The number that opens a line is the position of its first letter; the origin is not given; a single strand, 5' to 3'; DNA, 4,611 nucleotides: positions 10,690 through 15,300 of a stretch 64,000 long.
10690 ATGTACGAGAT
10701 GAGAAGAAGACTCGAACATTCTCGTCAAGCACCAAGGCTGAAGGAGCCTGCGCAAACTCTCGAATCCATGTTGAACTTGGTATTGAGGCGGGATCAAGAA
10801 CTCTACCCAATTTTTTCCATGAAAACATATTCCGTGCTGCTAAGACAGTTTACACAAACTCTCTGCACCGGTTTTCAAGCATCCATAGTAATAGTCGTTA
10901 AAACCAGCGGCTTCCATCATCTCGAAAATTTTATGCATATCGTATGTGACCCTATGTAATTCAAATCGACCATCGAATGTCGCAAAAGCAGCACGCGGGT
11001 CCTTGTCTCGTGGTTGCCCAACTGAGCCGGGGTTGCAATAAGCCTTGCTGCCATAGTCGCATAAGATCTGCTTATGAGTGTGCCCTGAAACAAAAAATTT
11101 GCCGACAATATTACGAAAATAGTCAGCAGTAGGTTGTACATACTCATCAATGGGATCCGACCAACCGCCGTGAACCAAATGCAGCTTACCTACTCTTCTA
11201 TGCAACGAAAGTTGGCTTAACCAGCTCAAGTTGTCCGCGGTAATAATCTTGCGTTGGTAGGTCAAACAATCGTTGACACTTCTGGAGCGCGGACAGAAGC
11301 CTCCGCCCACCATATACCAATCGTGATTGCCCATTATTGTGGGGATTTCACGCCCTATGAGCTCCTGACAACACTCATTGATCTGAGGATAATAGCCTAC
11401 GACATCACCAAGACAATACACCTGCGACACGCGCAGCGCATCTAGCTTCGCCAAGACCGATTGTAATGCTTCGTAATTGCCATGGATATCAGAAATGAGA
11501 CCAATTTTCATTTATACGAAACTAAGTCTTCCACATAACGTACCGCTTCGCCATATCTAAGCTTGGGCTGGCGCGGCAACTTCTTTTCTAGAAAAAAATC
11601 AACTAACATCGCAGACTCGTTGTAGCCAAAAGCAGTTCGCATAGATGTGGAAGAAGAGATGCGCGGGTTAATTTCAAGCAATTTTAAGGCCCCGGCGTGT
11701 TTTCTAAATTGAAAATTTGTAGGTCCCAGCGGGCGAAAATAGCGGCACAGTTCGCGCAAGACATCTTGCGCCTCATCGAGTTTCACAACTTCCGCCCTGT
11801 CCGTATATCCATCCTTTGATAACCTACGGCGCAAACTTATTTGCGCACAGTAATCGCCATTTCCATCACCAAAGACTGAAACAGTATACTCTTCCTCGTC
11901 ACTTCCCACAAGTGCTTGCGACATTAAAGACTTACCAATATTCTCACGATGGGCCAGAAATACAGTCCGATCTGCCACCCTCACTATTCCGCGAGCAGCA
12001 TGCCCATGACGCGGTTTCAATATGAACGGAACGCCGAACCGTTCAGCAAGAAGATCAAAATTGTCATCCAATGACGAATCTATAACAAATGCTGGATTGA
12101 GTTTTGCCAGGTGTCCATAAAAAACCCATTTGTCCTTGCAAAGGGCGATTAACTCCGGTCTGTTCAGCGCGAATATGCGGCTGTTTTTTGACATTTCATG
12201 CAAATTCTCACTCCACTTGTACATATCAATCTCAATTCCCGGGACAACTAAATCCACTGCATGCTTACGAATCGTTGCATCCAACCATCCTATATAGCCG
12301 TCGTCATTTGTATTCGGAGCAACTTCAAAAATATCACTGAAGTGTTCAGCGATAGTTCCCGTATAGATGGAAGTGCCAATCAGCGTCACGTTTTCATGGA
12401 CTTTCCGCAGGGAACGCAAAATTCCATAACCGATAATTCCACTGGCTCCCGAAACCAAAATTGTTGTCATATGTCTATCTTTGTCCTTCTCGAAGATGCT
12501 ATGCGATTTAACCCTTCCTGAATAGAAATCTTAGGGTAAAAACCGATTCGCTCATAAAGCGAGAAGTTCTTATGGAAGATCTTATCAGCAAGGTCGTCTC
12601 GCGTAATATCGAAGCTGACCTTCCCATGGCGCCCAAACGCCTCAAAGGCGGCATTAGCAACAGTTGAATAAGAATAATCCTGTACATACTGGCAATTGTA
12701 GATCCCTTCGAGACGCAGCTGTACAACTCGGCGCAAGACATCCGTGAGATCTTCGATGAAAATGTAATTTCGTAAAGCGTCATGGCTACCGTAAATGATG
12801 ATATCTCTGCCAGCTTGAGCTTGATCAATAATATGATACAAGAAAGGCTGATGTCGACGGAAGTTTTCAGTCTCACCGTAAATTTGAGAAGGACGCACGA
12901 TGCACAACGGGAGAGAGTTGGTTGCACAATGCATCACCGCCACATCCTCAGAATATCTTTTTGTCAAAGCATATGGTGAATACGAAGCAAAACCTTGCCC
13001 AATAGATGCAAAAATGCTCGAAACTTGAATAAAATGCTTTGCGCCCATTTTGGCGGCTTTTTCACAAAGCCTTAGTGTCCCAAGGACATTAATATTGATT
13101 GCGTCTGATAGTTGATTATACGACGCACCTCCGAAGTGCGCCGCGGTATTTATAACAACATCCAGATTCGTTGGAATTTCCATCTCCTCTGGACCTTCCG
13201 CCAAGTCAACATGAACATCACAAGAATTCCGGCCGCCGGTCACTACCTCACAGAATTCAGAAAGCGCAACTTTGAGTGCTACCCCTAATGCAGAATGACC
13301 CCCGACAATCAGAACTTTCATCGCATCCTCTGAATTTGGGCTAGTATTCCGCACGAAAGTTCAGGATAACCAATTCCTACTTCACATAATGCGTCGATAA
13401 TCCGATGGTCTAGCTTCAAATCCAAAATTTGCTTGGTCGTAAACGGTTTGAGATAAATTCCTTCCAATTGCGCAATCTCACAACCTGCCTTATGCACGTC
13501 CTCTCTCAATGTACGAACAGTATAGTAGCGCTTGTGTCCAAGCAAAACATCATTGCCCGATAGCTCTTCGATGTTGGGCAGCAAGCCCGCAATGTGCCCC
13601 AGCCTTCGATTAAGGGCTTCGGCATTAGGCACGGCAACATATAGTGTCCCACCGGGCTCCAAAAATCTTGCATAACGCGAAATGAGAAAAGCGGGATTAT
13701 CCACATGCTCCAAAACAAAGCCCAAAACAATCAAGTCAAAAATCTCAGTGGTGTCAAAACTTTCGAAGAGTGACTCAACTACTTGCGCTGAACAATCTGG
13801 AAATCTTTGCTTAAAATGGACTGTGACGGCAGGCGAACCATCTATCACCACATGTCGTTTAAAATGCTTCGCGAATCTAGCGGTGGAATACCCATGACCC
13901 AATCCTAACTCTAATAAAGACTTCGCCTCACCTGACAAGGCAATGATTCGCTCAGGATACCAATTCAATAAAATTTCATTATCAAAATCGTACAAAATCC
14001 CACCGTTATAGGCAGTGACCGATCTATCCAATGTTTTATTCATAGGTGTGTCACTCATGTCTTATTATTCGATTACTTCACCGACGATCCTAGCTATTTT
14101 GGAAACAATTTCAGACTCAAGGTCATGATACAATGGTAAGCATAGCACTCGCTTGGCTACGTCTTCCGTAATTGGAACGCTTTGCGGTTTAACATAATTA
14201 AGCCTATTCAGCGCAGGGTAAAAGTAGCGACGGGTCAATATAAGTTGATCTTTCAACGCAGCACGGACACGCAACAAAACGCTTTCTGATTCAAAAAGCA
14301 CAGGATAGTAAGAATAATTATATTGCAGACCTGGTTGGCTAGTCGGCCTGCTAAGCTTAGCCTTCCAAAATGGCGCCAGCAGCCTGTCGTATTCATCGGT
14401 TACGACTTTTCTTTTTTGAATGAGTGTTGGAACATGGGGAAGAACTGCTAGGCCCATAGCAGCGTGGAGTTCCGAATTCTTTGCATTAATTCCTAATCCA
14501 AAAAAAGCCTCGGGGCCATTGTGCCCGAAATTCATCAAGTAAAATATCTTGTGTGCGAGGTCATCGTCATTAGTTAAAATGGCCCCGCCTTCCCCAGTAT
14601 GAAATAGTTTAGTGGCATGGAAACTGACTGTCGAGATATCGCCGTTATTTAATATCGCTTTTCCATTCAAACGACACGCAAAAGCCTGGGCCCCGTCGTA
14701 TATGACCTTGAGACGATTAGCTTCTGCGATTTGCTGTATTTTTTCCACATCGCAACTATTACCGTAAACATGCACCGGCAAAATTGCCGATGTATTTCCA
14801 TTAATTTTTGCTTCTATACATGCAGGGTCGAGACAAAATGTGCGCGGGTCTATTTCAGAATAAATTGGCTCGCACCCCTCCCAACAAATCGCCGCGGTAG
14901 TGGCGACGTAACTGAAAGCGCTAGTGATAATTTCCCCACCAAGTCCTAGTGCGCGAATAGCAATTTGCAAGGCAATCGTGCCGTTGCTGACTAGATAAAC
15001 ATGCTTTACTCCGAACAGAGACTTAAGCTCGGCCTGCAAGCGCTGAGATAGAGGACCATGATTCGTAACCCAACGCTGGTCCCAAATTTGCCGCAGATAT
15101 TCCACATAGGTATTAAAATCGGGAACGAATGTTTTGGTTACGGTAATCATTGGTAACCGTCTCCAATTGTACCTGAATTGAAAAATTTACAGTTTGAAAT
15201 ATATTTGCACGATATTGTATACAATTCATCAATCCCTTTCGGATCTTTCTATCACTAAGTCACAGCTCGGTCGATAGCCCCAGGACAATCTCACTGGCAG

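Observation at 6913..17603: Arn-like but more elaborate amino-sugar tailoring operon (DegT, SDR, ATP-grasp, two methyltransferases, phosphoesterase, two BNR propellers, WbqC)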

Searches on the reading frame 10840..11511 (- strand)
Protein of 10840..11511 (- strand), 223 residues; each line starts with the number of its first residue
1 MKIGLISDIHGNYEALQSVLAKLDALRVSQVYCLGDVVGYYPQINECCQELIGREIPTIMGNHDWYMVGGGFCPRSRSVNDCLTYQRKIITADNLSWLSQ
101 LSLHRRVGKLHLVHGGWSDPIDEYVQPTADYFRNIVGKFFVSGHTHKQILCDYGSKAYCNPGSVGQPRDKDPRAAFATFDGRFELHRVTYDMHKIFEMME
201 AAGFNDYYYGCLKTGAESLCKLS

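Call 4: search_protein_families(library=pfam, proteins=[window:10840-11511:-], max_evalue=0.01)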
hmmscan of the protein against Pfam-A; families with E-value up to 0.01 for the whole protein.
window:10840-11511:- (223 aa): 2 families
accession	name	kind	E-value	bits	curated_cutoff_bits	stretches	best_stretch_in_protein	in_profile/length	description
PF12850.12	Metallophos_2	-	9.1e-22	78.2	27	1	1-179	1-149/154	Calcineurin-like phosphoesterase superfamily domain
PF00149.33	Metallophos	-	2.5e-12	48.1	21.5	1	1-146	1-189/191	Calcineurin-like phosphoesterase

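Call 5: search_protein_families(library=ncbifam, proteins=[window:10840-11511:-], max_evalue=0.01)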
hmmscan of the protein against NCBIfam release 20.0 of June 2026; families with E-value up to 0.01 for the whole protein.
window:10840-11511:- (223 aa): 5 families
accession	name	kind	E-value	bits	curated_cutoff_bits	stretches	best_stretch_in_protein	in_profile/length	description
NF006988.0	PRK09453.1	equivalog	4.3e-13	49.5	117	2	1-41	1-41/183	phosphodiesterase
TIGR00040.1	yfcE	subfamily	2.6e-10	40.6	56.25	1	1-173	1-143/158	YfcE family phosphodiesterase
NF001204.0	PRK00166.1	equivalog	1.4e-06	27.8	176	1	3-116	3-122/276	symmetrical bis(5'-nucleosyl)-tetraphosphatase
TIGR00668.1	apaH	equivalog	0.0021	17.6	222.85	1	3-99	3-103/279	bis(5'-nucleosyl)-tetraphosphatase (symmetrical) ApaH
NF008516.0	PRK11439.1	equivalog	0.0097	15.9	326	0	3-65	19-82/218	protein-serine/threonine phosphatase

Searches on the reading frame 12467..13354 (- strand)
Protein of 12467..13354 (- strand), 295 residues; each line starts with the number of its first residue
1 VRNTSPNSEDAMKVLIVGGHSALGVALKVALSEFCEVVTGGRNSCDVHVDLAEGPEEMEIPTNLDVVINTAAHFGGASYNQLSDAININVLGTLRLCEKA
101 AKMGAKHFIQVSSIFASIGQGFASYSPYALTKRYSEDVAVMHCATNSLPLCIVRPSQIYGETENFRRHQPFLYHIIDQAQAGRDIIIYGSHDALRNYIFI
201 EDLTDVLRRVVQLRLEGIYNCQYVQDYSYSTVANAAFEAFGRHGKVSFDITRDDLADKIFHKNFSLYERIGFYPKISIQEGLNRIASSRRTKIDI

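Call 4: search_protein_families(library=pfam, proteins=[window:12467-13354:-], max_evalue=0.01)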
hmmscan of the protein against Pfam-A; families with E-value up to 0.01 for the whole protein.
window:12467-13354:- (295 aa): 6 families
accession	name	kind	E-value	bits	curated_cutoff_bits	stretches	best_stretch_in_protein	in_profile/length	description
PF01370.27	Epimerase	-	1e-24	87.7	20.9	1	14-220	1-238/240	NAD dependent epimerase/dehydratase family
PF16363.11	GDP_Man_Dehyd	-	8.1e-15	55.5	27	1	63-245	75-271/332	GDP-mannose 4,6 dehydratase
PF07993.18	NAD_binding_4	-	9.9e-12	45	20.1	2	59-116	84-140/258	Male sterility protein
PF04321.23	RmlD_sub_bind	-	1.6e-08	34.4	27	1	12-244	1-235/287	RmlD substrate binding domain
PF01073.25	3Beta_HSD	-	1.7e-07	31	22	1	47-204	50-222/280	3-beta hydroxysteroid dehydrogenase/isomerase family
PF02719.21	Polysacc_synt_2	-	0.0032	17.1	20.2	1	63-145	77-155/293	Polysaccharide biosynthesis protein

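Call 5: search_protein_families(library=ncbifam, proteins=[window:12467-13354:-], max_evalue=0.01)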
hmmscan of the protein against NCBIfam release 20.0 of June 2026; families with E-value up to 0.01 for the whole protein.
window:12467-13354:- (295 aa): 14 families
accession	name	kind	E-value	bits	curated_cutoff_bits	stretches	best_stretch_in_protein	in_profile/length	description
TIGR01181.1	dTDP_gluc_dehyt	equivalog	1.3e-12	47.5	365.1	1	63-284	73-306/321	dTDP-glucose 4,6-dehydratase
TIGR01214.1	rmlD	equivalog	3.4e-11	42.8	224.05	1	13-244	1-230/285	dTDP-4-dehydrorhamnose reductase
TIGR04180.1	EDH_00030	hypoth_equivalog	3e-10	39.7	475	1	63-212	70-226/297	NAD-dependent 4,6-dehydratase LegB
NF047922.1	GDPFucSynFcl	equivalog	6.1e-10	39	500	1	152-284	158-296/308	GDP-L-fucose synthase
TIGR02197.1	heptose_epim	equivalog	2.3e-07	30.3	274.6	1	128-248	138-268/316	ADP-glyceromanno-heptose 6-epimerase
NF042422.1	oxyalk_red_OleD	equivalog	3.2e-07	30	580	1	12-192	1-197/329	2-alkyl-3-oxoalkanoate reductase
NF007490.0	PRK10084.1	subfamily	2.5e-06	26.7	649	1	121-212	160-248/361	dTDP-glucose 4,6-dehydratase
NF008360.0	PRK11150.1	equivalog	4.8e-06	26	452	1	149-246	161-259/310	ADP-glyceromanno-heptose 6-epimerase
NF007582.0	PRK10217.1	equivalog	1e-05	24.8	698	1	119-212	151-241/355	dTDP-glucose 4,6-dehydratase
NF005754.0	PRK07578.1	equivalog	1.5e-05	25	167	1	12-53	1-42/200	short chain dehydrogenase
TIGR01179.1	galE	equivalog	4.5e-05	22.4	262.3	1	87-277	95-312/332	UDP-glucose 4-epimerase GalE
TIGR01746.1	Thioester-redct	subfamily_domain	8.5e-05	21.9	213.35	1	59-164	84-202/371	thioester reductase domain-containing protein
NF006565.0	PRK09072.1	equivalog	0.0025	17.4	238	1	62-127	78-153/265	SDR family oxidoreductase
NF006120.0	PRK08264.1-6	subfamily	0.0059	16.2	274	1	50-132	71-155/246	SDR family oxidoreductase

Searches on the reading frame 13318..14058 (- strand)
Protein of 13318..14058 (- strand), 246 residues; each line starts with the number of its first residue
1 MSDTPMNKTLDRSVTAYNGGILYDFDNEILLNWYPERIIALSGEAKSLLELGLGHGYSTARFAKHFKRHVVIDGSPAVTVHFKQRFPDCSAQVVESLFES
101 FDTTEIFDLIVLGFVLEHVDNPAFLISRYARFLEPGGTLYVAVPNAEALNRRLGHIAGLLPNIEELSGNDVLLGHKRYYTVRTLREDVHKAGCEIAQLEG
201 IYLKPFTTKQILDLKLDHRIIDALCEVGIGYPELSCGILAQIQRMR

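Call 4: search_protein_families(library=pfam, proteins=[window:13318-14058:-], max_evalue=0.01)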
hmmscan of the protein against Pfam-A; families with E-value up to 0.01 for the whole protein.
window:13318-14058:- (246 aa): 6 families
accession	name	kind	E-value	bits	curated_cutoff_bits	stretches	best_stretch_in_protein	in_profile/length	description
PF13489.12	Methyltransf_23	-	6.6e-17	62.2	27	1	42-197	20-163/164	Methyltransferase domain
PF08241.18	Methyltransf_11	-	4.3e-12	47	21.2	1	49-141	1-95/95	Methyltransferase domain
PF08242.18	Methyltransf_12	-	9.2e-11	42.8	30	1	49-139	1-98/98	Methyltransferase domain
PF13649.12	Methyltransf_25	-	3.5e-09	37.7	27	1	49-137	2-97/97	Methyltransferase domain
PF05401.17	NodS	-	0.00049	20.4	24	1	42-159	41-161/201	Nodulation protein S (NodS)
PF13847.12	Methyltransf_31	-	0.0013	18.8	27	1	45-148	4-117/145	Methyltransferase domain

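Call 5: search_protein_families(library=ncbifam, proteins=[window:13318-14058:-], max_evalue=0.01)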
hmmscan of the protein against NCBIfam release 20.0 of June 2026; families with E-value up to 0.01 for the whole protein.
window:13318-14058:- (246 aa): 10 families
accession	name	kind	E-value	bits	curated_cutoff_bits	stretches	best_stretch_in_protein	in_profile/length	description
NF041650.1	nod_mtase_NodS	equivalog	1.7e-09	37.7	300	1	40-163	34-160/190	nodulation methyltransferase NodS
TIGR01983.1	UbiG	equivalog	4.6e-07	29.4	102.95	1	46-210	51-217/228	bifunctional 2-polyprenyl-6-hydroxyphenol methylase/3-demethylubiquinol 3-O-methyltransferase UbiG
TIGR02072.1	BioC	equivalog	1.3e-06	28.4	184.95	1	36-149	29-140/244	malonyl-ACP O-methyltransferase BioC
NF002463.0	PRK01683.1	equivalog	4.4e-06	26.5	297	1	44-146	31-133/258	trans-aconitate 2-methyltransferase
NF043040.1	corrin_prot_MT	hypoth_equivalog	5.5e-06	26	180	1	37-200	33-203/216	corrinoid protein-associated methyltransferase CpaM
NF045667.1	MTase_DVU1556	equivalog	0.00077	19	155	1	45-142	23-120/213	DVU_1556 family methyltransferase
TIGR00452.1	TIGR00452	equivalog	0.0039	16.1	275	1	44-140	117-218/316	tRNA 5-methoxyuridine(34)/uridine 5-oxyacetic acid(34) synthase CmoB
NF010703.0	PRK14103.1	equivalog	0.0044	16.5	320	1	45-208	30-192/256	trans-aconitate 2-methyltransferase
NF008264.0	PRK11036.1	equivalog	0.0052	16.3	366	1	81-152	92-158/261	tRNA uridine 5-oxyacetic acid(34) methyltransferase CmoM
NF001241.0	PRK00216.1-2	equivalog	0.0078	15.9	327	0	44-142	51-148/231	demethylmenaquinone methyltransferase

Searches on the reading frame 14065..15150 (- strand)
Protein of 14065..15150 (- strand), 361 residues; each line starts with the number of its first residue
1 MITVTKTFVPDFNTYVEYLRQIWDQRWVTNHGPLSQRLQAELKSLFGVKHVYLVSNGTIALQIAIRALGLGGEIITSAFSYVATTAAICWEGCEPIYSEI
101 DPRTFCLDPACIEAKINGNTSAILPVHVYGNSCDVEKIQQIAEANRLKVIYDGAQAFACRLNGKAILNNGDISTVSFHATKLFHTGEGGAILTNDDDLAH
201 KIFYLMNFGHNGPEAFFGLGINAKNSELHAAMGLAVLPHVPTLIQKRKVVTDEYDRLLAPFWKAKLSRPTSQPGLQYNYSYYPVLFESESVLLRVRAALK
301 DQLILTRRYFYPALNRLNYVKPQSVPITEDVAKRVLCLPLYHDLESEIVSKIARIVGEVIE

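Call 4: search_protein_families(library=pfam, proteins=[window:14065-15150:-], max_evalue=0.01)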
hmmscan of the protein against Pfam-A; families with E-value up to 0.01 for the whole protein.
window:14065-15150:- (361 aa): 3 families
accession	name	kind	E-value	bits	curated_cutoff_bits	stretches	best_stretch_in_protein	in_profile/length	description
PF01041.23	DegT_DnrJ_EryC1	-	3.2e-85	286.9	19.8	1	16-355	8-358/360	DegT/DnrJ/EryC1/StrS aminotransferase family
PF01053.26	Cys_Met_Meta_PP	-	4e-06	26.1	27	1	33-206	52-226/381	Cys/Met metabolism PLP-dependent enzyme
PF01212.27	Beta_elim_lyase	-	7.4e-05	22.7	27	1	33-201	32-219/288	Beta-eliminating lyase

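Call 5: search_protein_families(library=ncbifam, proteins=[window:14065-15150:-], max_evalue=0.01)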
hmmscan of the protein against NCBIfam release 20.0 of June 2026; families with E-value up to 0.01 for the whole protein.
window:14065-15150:- (361 aa): 11 families
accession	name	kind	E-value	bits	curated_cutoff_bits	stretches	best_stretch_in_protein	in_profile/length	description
TIGR04427.1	PLP_DesI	equivalog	7.6e-73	245.8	650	1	4-356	23-379/390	dTDP-4-dehydro-6-deoxyglucose aminotransferase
NF008687.0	PRK11706.1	equivalog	3.8e-51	174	375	1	13-359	11-373/375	dTDP-4-amino-4,6-dideoxygalactose transaminase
TIGR04181.1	NHT_00031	hypoth_equivalog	7.6e-50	169.8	420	1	15-339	12-357/359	LegC family aminotransferase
TIGR03588.1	PseC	equivalog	2.6e-48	164.8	423.5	1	20-359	18-379/380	UDP-4-amino-4,6-dideoxy-N-acetyl-beta-L-altrosamine transaminase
NF008658.2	PRK11658.1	equivalog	1.4e-38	132.5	631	1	19-360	20-377/379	UDP-4-amino-4-deoxy-L-arabinose aminotransferase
TIGR02379.1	ECA_wecE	subfamily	2.1e-38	132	434.85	1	16-359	14-374/376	dTDP-4-amino-4,6-dideoxy-D-glucose transaminase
NF011936.0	PRK15407.1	equivalog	1.4e-32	112.9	423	2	27-209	60-251/440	lipopolysaccharide biosynthesis protein RfbH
TIGR01977.1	am_tr_V_EF2568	hypoth_equivalog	0.0014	17.7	377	1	39-195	50-215/376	cysteine desulfurase family protein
NF005871.0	PRK07811.1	equivalog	0.0017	17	513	1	16-207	46-236/389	cystathionine gamma-synthase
NF004621.0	PRK05957.1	equivalog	0.0035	16.1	498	1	49-154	90-201/389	pyridoxal phosphate-dependent aminotransferase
NF004125.0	PRK05613.1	equivalog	0.0068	14.9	765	1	33-191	69-225/437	O-acetylhomoserine/O-acetylserine sulfhydrylase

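Call 10: search_solved_structures(query=window:14065-15150:-, max_evalue=1e-20)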
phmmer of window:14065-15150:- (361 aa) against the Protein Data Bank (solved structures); distinct sequences matched with E-value up to 1e-20: 45.
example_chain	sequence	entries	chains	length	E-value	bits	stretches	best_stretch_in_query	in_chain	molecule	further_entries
2po3_A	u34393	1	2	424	9.8e-54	186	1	17-353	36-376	4-dehydrase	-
7b0d_A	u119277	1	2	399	1.6e-47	165.6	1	21-359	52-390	Glutamine--scyllo-inositol transaminase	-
3bn1_A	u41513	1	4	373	4e-45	157.7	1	17-269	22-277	Perosamine synthetase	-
3dr7_A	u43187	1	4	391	4.6e-45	157.5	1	17-269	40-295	Putative perosamine synthetase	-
3dr4_A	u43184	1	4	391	3.2e-44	154.8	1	17-269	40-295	Putative perosamine synthetase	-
3nu7_A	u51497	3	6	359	8e-42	146.8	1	32-349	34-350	Aminotransferase WbpE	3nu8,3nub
3nyu_A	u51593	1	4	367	8.1e-42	146.8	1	32-349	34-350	Aminotransferase WbpE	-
3nys_A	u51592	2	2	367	1.9e-41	145.6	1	32-349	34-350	Aminotransferase WbpE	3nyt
7b0m_AAA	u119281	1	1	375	3.7e-41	144.7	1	16-323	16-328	Sugar aminotransferase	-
8e75_A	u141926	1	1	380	1.1e-36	129.9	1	32-347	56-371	DegT/DnrJ/EryC1/StrS aminotransferase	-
8e77_A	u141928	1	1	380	1.1e-36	129.9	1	32-347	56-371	DegT/DnrJ/EryC1/StrS aminotransferase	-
9bgp_A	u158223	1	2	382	8.9e-36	127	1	30-361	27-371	aminotransferase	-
3frk_A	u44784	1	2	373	1e-35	126.8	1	20-350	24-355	QdtB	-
5u1z_A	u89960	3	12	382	1.2e-35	126.5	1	12-356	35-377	Putative aminotransferase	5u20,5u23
5u21_A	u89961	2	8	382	2.3e-35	125.6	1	12-356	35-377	Putative aminotransferase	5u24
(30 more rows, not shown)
